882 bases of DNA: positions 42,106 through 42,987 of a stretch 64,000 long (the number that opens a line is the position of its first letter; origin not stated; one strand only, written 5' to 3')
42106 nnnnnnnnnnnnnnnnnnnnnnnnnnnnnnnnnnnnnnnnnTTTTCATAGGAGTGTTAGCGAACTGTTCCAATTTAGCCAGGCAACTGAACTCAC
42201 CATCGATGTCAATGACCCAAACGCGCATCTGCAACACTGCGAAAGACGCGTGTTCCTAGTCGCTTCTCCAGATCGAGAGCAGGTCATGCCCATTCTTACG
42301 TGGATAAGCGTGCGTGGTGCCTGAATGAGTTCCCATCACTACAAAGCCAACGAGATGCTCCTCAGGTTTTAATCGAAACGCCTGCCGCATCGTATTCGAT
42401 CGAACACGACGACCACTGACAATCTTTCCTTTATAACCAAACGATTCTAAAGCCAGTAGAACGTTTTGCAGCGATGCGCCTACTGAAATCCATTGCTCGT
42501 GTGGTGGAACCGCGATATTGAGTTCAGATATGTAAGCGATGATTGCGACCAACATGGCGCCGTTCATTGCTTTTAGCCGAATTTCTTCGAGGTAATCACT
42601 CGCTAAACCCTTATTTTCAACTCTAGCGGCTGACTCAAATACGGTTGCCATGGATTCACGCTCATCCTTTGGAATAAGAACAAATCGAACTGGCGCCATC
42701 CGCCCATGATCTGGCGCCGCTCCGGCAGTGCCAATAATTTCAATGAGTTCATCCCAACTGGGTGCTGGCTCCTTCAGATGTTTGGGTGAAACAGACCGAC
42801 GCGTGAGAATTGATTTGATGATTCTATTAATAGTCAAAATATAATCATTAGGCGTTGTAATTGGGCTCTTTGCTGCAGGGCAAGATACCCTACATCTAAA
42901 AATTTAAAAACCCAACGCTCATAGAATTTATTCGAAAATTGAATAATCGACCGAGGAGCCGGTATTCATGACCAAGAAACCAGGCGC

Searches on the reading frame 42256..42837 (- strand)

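Call 3: search_protein_families(library=pfam, proteins=[window:42256-42837:-], max_evalue=0.01)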
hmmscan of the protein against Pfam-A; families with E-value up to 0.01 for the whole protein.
window:42256-42837:- (193 aa): 1 family
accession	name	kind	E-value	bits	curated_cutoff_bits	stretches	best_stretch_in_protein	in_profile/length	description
PF00881.29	Nitroreductase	-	9.4e-19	68.6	23.5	1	10-169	1-166/167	Nitroreductase family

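Call 4: search_protein_families(library=ncbifam, proteins=[window:42256-42837:-], max_evalue=0.01)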
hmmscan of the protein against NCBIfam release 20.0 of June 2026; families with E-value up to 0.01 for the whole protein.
window:42256-42837:- (193 aa): 4 families
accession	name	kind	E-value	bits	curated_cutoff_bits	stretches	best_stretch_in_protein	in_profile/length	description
NF008088.0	PRK10828.1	equivalog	8.3e-24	84.1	183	1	10-171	7-163/183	NAD(P)H nitroreductase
TIGR02476.1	BluB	equivalog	6.6e-06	25.6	150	1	4-171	7-180/205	5,6-dimethylbenzimidazole synthase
TIGR03553.1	F420_FbiB_CTERM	equivalog_domain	0.00083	19.2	249.55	0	10-170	3-174/194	F420 biosynthesis protein FbiB, C-terminal domain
NF009810.0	PRK13294.1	equivalog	0.0015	17.5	304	0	9-181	257-440/449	coenzyme F420-0:L-glutamate ligase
